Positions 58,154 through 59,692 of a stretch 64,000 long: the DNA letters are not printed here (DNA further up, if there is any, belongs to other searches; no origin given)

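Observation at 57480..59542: Two-gene head-group activation/transfer module: nucleotidyltransferase plus (degenerate NTase domain + CDP-alcohol phosphatidyltransferase) fusion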

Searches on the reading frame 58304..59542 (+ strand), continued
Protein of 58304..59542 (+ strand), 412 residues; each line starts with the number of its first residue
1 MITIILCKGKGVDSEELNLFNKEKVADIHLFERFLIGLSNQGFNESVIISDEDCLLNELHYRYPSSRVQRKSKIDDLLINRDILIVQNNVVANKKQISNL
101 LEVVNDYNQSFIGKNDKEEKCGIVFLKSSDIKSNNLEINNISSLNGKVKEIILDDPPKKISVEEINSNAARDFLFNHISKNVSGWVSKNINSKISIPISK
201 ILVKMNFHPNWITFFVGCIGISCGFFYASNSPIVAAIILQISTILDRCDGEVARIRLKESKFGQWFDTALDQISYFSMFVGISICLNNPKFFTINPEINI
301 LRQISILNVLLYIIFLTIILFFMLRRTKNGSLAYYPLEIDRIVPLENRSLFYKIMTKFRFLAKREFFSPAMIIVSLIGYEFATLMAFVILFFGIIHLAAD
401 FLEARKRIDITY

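Call 44: predict_structure(alignment_id=A1)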
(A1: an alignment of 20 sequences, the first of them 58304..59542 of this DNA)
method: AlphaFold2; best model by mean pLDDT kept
length: 412 residues; sequences in the alignment: 20
mean_pLDDT: 86.2   pTM: 0.81
mean pLDDT of the five models: 86.2, 85.3, 84.8, 84.3, 81.9
residues with pLDDT >= 90: 169; 70-90: 215; 50-70: 27; < 50: 1
segments of 3 or more residues with pLDDT < 50: none
pLDDT, mean of each block of 10 residues (from residue 1): 91 91 92 93 90 88 88 74 93 91 89 90 90 69 82 92 92 83 68 87 90 94 95 93 89 89 87 92 90 81 92 87 74 75 83 81 78 88 89 85 76 52
secondary structure, 60 per line:
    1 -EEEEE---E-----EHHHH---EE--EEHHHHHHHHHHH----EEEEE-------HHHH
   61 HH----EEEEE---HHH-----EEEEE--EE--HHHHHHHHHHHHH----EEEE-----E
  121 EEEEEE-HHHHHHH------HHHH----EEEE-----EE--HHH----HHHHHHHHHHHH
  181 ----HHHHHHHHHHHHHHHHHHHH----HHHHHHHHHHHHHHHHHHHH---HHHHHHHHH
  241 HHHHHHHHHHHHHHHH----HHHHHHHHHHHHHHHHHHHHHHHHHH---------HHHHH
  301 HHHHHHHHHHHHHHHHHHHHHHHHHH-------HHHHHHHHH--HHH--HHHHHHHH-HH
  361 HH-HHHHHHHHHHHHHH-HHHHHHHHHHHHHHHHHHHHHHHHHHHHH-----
elements in order: E2-6 H17-20 H30-40 E45-49 H57-62 E67-71 E83-87 H94-106 E111-114 E120-126 H128-134 H141-144 E149-152 H169-180 H185-204 H209-228 H232-256 H261-286 H296-326 H334-342 H350-357 H359-362 H364-377 H379-407

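Call 46: fold_search(model_id=the predicted structure, library=pdb)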
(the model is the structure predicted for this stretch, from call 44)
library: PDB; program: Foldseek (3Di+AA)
matches with E <= 10: 317; with E <= 0.001: 17
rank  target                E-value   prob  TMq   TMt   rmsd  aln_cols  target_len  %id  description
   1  4o6n_A                7.6e-11  1.00  0.57  0.68   6.2       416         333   20  Structure of AF2299, a CDP-alcohol phosphotransferase (CDP-bound) (released 2014-05-14)
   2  4o6m_A                2.3e-10  1.00  0.57  0.69   6.0       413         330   20  Structure of AF2299, a CDP-alcohol phosphotransferase (CMP-bound) (released 2014-05-14)
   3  4o6m_B                2.9e-10  1.00  0.58  0.68   5.9       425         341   19  Structure of AF2299, a CDP-alcohol phosphotransferase (CMP-bound) (released 2014-05-14)
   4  4mnd                  3.4e-10  1.00  0.62  0.62   6.6       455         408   17  Crystal structure of Archaeoglobus fulgidus IPCT-DIPPS bifunctional membrane protein (released 2014-07-02)
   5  4q7c_A                5.2e-10  1.00  0.55  0.66   6.8       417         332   19  Structure of AF2299, a CDP-alcohol phosphotransferase (released 2014-05-28)
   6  5d91                  1.2e-09  1.00  0.58  0.70   6.1       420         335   14  Structure of a phosphatidylinositolphosphate (PIP) synthase from Renibacterium Salmoninarum (released 2015-11-11)
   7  5d92_A                8.4e-09  1.00  0.60  0.71   5.2       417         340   15  Structure of a phosphatidylinositolphosphate (PIP) synthase from Renibacterium Salmoninarum (released 2015-11-04)
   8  5d92_B                8.8e-09  1.00  0.60  0.70   5.4       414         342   15  Structure of a phosphatidylinositolphosphate (PIP) synthase from Renibacterium Salmoninarum (released 2015-11-04)
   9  6wmv_C                1.6e-08  1.00  0.47  0.55  10.4       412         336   15  Structure of a phosphatidylinositol-phosphate synthase (PIPS) from Mycobacterium kansasii with evidence of substrate b (released 2020-05-27)
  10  6wmv_A                8.8e-08  1.00  0.34  0.41  15.4       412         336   16  Structure of a phosphatidylinositol-phosphate synthase (PIPS) from Mycobacterium kansasii with evidence of substrate b (released 2020-05-27)
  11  6wm5_C                1.1e-07  1.00  0.43  0.51   6.2       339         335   15  Structure of a phosphatidylinositol-phosphate synthase (PIPS) from Mycobacterium kansasii (released 2020-05-27)
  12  6wm5_A                1.2e-07  1.00  0.32  0.38  16.0       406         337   14  Structure of a phosphatidylinositol-phosphate synthase (PIPS) from Mycobacterium kansasii (released 2020-05-27)
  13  5d92_C                1.8e-07  1.00  0.57  0.68   5.7       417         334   15  Structure of a phosphatidylinositolphosphate (PIP) synthase from Renibacterium Salmoninarum (released 2015-11-04)
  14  8yre_F                3.7e-04  1.00  0.32  0.37   6.0       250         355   14  Crystal structure of Arabidopsis VTC1-KJC2 (released 2025-04-02)
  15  8yre_D                3.9e-04  1.00  0.32  0.36   6.0       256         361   13  Crystal structure of Arabidopsis VTC1-KJC2 (released 2025-04-02)
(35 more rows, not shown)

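Call 52: find_homologous_proteins(query=A1, max_evalue=0.00001)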
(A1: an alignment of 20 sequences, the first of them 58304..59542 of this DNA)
Query A1 (20 sequences) (412 aa, profile of the alignment): 206 proteins with E <= 0.00001 among 8000 candidates; the best 120 are listed.
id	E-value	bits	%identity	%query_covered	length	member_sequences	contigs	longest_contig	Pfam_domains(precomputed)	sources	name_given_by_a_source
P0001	8.7e-183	626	100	100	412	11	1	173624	PF01066.27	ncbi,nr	ncbi:MAG: CDP-alcohol phosphatidyltransferase family protein [Thermodesulfobacteriota bacterium]|nr:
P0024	1.7e-182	625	55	100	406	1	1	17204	PF01066.27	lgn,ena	-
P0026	2.1e-182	625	55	100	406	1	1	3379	PF01066.27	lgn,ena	-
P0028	2.2e-182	625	55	100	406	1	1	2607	PF01066.27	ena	-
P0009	2.3e-182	625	59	100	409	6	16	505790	PF01066.27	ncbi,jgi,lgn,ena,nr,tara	ncbi:CDP-alcohol phosphatidyltransferase family protein [bacterium]|nr:CDP-alcohol phosphatidyltrans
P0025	2.9e-182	624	55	100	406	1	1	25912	PF01066.27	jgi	-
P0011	3.5e-182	624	58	100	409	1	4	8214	PF01066.27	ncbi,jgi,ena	-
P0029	4.4e-182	624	55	100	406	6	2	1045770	PF01066.27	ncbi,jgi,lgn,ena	-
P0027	5.5e-182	623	55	100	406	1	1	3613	PF01066.27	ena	-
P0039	2.6e-181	621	53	100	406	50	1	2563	PF01066.27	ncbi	-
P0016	2.7e-181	621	60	100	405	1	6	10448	PF01066.27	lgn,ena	-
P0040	2.8e-181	621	53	100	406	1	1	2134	PF01066.27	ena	-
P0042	2.8e-181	621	53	100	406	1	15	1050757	PF01066.27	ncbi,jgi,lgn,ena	ncbi:MAG: CDP-alcohol phosphatidyltransferase family protein [bacterium]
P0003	3.6e-181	621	65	100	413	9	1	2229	PF01066.27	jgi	jgi:phosphatidylglycerophosphate synthase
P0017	4.3e-181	620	60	100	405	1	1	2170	PF01066.27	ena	-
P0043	5.9e-181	620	53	100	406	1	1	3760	PF01066.27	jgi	-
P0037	1.3e-180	619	55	100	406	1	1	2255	PF01066.27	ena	-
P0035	1.4e-180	619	55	100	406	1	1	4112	PF01066.27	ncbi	-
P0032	1.6e-180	618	55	100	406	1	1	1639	PF01066.27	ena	-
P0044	1.6e-180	618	53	100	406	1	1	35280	PF01066.27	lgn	-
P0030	1.8e-180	618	55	100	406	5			PF01066.27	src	-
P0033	2.0e-180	618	55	100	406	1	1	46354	PF01066.27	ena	-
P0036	2.6e-180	618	55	100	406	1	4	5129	PF01066.27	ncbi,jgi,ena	-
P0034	4.2e-180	617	55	100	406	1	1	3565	PF01066.27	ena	-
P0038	5.4e-180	617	55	100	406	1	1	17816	PF01066.27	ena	-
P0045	6.4e-180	616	52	100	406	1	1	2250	PF01066.27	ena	-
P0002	1.2e-179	616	77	100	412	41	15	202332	PF01066.27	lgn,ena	-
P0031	2.9e-179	614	55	100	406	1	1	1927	PF01066.27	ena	-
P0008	3.0e-179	614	57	100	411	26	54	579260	PF01066.27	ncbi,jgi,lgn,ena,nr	ncbi:CDP-alcohol phosphatidyltransferase family protein [bacterium]|jgi:phosphatidylglycerophosphate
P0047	4.0e-178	611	52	100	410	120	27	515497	PF01066.27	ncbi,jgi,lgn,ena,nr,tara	ncbi:hypothetical protein CM15mP43_07780 [bacterium]|nr:CDP-alcohol phosphatidyltransferase family p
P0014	9.5e-177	606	58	100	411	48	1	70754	PF01066.27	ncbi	-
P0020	1.9e-176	605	57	100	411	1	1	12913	PF01066.27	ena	-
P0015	2.0e-176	605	58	100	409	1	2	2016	PF01066.27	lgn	-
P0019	2.2e-176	605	57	100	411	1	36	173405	PF01066.27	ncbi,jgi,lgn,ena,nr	ncbi:CDP-alcohol phosphatidyltransferase family protein [bacterium]|jgi:phosphatidylglycerophosphate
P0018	2.2e-176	605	57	100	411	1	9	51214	PF01066.27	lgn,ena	-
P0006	4.7e-176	604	64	100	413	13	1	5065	PF01066.27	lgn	-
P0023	6.4e-176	603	57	100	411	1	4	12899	PF01066.27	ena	-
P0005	7.4e-176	603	64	100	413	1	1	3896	PF01066.27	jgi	jgi:phosphatidylglycerophosphate synthase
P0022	1.7e-175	602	57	100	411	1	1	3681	PF01066.27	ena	-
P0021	8.3e-175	600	56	100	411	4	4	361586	PF01066.27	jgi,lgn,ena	jgi:phosphatidylglycerophosphate synthase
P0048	8.6e-175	600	52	100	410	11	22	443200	PF01066.27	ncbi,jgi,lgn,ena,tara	tara:strand:- start:10537 stop:11769 length:1233 start_codon:yes stop_codon:yes gene_type:complete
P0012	5.8e-174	597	57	100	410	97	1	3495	PF01066.27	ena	-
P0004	1.2e-173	596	64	100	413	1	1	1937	PF01066.27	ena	-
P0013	2.3e-172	592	57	100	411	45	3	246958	PF01066.27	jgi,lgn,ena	-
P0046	6.4e-172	590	53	100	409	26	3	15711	PF01066.27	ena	-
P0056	6.9e-171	587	30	98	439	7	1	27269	PF01066.27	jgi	jgi:CDP-L-myo-inositol myo-inositolphosphotransferase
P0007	1.6e-170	585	64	100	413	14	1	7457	PF01066.27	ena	-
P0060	7.5e-170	583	30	97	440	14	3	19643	PF01066.27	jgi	jgi:phosphatidylglycerophosphate synthase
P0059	9.5e-170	583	30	98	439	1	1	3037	PF01066.27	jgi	-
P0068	2.3e-169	582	28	97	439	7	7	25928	PF01066.27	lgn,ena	-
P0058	3.8e-169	581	30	98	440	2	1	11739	PF01066.27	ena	-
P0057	1.6e-168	579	31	98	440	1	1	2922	PF01066.27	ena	-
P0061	7.5e-168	577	30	98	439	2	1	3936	PF01066.27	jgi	jgi:phosphatidylglycerophosphate synthase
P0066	3.6e-167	574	31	98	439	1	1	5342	PF01066.27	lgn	-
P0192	4.9e-167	574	29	97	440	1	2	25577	PF01066.27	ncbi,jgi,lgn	-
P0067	8.7e-167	573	31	91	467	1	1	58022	PF01066.27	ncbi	ncbi:MAG: CDP-alcohol phosphatidyltransferase family protein [Thermodesulfobacteriota bacterium]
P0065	3.8e-165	568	32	91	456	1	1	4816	PF01066.27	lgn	-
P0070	3.3e-164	565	29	98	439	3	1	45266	PF01066.27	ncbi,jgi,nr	ncbi:CDP-alcohol phosphatidyltransferase family protein [Desulfobacterota bacterium AH_259_B03_O07]|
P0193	9.1e-161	553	29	98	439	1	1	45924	PF01066.27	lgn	-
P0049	1.6e-160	553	57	81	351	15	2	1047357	PF01066.27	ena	-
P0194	1.4e-159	549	30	98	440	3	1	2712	PF01066.27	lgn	-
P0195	6.6e-159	547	31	98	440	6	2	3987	PF01066.27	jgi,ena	jgi:CDP-L-myo-inositol myo-inositolphosphotransferase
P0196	8.6e-159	547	28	98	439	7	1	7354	PF01066.27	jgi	-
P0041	1.9e-158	546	60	87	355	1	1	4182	PF01066.27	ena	-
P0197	1.3e-157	543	31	98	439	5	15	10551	PF01066.27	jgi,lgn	jgi:phosphatidylglycerophosphate synthase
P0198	2.9e-157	542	30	98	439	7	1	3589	PF01066.27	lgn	-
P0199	3.8e-156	538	33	98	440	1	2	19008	PF01066.27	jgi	jgi:CDP-L-myo-inositol myo-inositolphosphotransferase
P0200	1.5e-155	536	32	98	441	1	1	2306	PF01066.27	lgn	-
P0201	1.7e-155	536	31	98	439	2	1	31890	PF01066.27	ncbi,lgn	-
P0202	1.1e-154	533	32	98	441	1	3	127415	PF01066.27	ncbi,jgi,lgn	ncbi:MAG: hypothetical protein C4291_03730 [Candidatus Dadabacteria bacterium]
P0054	1.8e-154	533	29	98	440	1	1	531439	PF01066.27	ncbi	ncbi:MAG: CDP-alcohol phosphatidyltransferase family protein [Deltaproteobacteria bacterium]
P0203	8.8e-154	530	31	98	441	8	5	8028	PF01066.27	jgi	jgi:phosphatidylglycerophosphate synthase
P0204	1.0e-153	530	31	98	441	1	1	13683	PF01066.27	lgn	-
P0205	2.1e-153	529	31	98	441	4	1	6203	PF01066.27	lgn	-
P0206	3.4e-153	528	29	98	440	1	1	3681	PF01066.27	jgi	jgi:phosphatidylglycerophosphate synthase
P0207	3.6e-153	528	30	98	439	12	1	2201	PF01066.27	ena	-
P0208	7.6e-153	527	30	98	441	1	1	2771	PF01066.27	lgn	-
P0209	1.6e-152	526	30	98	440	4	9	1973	PF01066.27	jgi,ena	-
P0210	2.0e-152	526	29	98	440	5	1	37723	PF01066.27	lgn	-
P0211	2.3e-152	526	31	98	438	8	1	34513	PF01066.27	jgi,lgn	jgi:phosphatidylglycerophosphate synthase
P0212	2.4e-152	526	30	98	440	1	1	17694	PF01066.27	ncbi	-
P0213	2.9e-152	525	29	98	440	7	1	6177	PF01066.27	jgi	jgi:phosphatidylglycerophosphate synthase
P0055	1.1e-151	523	32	97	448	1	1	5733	PF01066.27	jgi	-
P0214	1.6e-151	523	30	98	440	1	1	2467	PF01066.27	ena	-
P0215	2.1e-151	523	31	98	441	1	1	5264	PF01066.27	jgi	jgi:1L-myo-inositol 1-phosphate cytidylyltransferase / CDP-L-myo-inositol myo-inositolphosphotransfe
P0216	2.3e-151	522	31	98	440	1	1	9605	PF01066.27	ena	-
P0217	9.8e-151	520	31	98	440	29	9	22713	PF01066.27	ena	-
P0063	1.2e-150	520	31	97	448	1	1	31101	PF01066.27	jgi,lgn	-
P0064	1.2e-150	520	31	97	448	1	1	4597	PF01066.27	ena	-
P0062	1.3e-150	520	31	97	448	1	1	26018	PF01066.27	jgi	-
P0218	3.2e-150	519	30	98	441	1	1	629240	PF01066.27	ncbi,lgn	ncbi:MAG: CDP-alcohol phosphatidyltransferase family protein [Deltaproteobacteria bacterium]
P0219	1.0e-149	517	28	99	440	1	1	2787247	PF01066.27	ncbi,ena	-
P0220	1.2e-149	517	31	91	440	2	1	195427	PF01066.27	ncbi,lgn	-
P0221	1.2e-149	517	33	91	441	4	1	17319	PF01066.27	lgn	-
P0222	1.5e-149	516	31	97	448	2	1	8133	PF01066.27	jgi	-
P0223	2.1e-149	516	31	98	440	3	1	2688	PF01066.27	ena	-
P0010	4.9e-149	515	63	88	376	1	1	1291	PF01066.27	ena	-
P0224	1.3e-148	513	29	98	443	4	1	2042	PF01066.27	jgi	jgi:CDP-L-myo-inositol myo-inositolphosphotransferase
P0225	1.9e-148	513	29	99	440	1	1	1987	PF01066.27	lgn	-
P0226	2.1e-148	513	28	99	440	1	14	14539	PF01066.27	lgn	-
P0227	7.9e-148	511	30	99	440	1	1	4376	PF01066.27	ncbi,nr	ncbi:MAG TPA: CDP-alcohol phosphatidyltransferase family protein [Thermodesulfobacteriota bacterium]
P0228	1.2e-147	510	31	98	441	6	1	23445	PF01066.27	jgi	jgi:phosphatidylglycerophosphate synthase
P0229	1.6e-147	510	29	99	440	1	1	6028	PF01066.27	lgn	-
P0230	2.2e-147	509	27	99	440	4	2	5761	PF01066.27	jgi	jgi:CDP-L-myo-inositol myo-inositolphosphotransferase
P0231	2.4e-147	509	28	98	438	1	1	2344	PF01066.27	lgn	-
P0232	2.9e-147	509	31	98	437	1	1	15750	PF01066.27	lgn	-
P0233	3.6e-147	509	29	99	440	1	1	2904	PF01066.27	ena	-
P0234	4.8e-147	508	30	99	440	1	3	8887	PF01066.27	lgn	-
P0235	5.3e-147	508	30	99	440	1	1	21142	PF01066.27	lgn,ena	-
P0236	1.0e-146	507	29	98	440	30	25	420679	PF01066.27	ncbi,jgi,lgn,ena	-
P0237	1.1e-146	507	29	99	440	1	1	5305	PF01066.27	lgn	-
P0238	1.3e-146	507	29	99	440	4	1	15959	PF01066.27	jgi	-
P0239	1.9e-146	506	27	99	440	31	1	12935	PF01066.27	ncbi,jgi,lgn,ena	-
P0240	1.9e-146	506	27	98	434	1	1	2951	PF01066.27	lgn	-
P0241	3.8e-146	505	29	99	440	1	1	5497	PF01066.27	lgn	-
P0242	1.5e-145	503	28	98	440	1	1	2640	PF01066.27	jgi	-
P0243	1.6e-145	503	29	99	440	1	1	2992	PF01066.27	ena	-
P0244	2.8e-145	502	30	98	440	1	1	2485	PF01066.27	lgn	-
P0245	3.3e-145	502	28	99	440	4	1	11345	PF01066.27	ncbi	-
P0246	3.5e-144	499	28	98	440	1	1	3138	PF01066.27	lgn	-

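Call 55: search_protein_families(library=ncbifam, proteins=[L006:11346-12122:+], max_evalue=0.001)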
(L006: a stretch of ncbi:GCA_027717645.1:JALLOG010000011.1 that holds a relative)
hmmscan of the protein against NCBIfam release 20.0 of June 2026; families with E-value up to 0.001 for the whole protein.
L006:11346-12122:+ (258 aa): 2 families
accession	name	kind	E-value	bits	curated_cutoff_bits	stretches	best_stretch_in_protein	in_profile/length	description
NF052565.1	OrnLipAcylHsRhiz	equivalog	4.2e-105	350.5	450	1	26-257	20-251/259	ornithine lipid ester-linked acyl 2-hydroxylase OlsC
NF033391.2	lipid_A_LpxO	equivalog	8.7e-37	126.8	500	1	29-240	33-242/297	lipid A hydroxylase LpxO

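Call 56: search_protein_representatives(alignment_id=A1)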
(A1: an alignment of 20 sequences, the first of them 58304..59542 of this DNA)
Query: 20 sequences, 410 profile positions. Proteins with E-value up to 0.001 (for the whole library): 7847; up to 1e-10: 2685; up to 1e-30: 248. The best 150 are listed.
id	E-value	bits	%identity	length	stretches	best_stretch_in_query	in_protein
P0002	3.8e-180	615.5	-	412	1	1-410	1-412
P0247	5.6e-126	437.1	-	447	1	1-407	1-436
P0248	8.6e-124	429.9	-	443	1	1-406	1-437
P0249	8.8e-122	423.3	-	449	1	1-405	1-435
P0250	3.6e-105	368.6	-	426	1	1-405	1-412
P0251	3.6e-98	345.5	-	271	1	155-406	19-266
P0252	8.1e-87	308.1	-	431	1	1-404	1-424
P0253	1.1e-85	304.3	-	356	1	1-302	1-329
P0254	8.7e-75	268.5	-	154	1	227-365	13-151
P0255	5.7e-60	219.7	-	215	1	1-215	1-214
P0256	1.0e-55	205.7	-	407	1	21-385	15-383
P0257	3.5e-54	200.6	-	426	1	152-396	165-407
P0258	2.5e-53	197.8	-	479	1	3-386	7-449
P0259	4.1e-52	193.8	-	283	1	160-407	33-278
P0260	4.5e-52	193.7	-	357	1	61-384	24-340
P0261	4.6e-52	193.7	-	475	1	19-392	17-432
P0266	1.2e-47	179.1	-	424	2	156-397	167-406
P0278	6.0e-46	173.5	-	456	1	23-388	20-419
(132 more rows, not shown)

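Call 63: find_encoding_contigs(protein=P0261, flank=7000, max_places=2)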
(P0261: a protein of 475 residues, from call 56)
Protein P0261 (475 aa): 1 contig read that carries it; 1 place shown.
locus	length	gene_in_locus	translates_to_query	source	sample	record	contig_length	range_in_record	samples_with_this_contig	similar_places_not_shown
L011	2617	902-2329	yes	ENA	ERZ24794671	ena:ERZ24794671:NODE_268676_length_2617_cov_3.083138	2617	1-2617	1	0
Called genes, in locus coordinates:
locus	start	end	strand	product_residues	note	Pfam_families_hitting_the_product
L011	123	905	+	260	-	PF00483:NTP_transferase, PF12804:NTP_transf_3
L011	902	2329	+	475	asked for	PF01066:CDP-OH_P_transf (weak)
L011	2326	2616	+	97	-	?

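Call 64: find_encoding_contigs(protein=P0256, flank=7000, max_places=2)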
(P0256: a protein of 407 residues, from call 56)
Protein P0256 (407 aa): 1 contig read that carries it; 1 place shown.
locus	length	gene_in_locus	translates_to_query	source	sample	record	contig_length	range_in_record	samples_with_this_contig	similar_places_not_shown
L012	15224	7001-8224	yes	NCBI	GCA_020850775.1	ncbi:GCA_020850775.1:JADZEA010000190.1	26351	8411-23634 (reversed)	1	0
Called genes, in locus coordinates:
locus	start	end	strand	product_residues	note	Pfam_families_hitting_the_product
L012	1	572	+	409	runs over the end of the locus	PF00675:Peptidase_M16, PF05193:Peptidase_M16_C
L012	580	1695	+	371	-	PF05222:AlaDh_PNT_N, PF01262:AlaDh_PNT_C, PF02826:2-Hacid_dh_C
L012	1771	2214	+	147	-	PF00692:dUTPase, PF22769:DCD (weak)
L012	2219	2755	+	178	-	PF01522:Polysacc_deac_1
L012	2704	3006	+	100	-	-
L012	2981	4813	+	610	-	PF08308:PEGA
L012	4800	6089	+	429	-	PF02844:GARS_N, PF01071:GARS_A, PF02655:ATP-grasp_3, PF02222:ATP-grasp (weak), PF13535:ATP-grasp_4 (weak), PF02843:GARS_C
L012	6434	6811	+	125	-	PF00076:RRM_1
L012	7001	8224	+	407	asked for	PF01066:CDP-OH_P_transf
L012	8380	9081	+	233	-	-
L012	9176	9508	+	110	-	PF01588:tRNA_bind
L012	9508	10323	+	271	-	PF00459:Inositol_P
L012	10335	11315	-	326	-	PF02729:OTCace_N, PF00185:OTCace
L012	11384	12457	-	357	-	PF00266:Aminotran_5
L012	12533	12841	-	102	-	-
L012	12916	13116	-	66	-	-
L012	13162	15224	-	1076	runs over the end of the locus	PF00930:DPPIV_N (faint), PF25174:Beta-prop_THOC3 (faint), PF26549:Tricorn_N, PF07676:PD40 (weak), PF26550:Tricorn_2nd, PF14684:Tricorn_C1, PF14685:PDZ_Tricorn, PF03572:Peptidase_S41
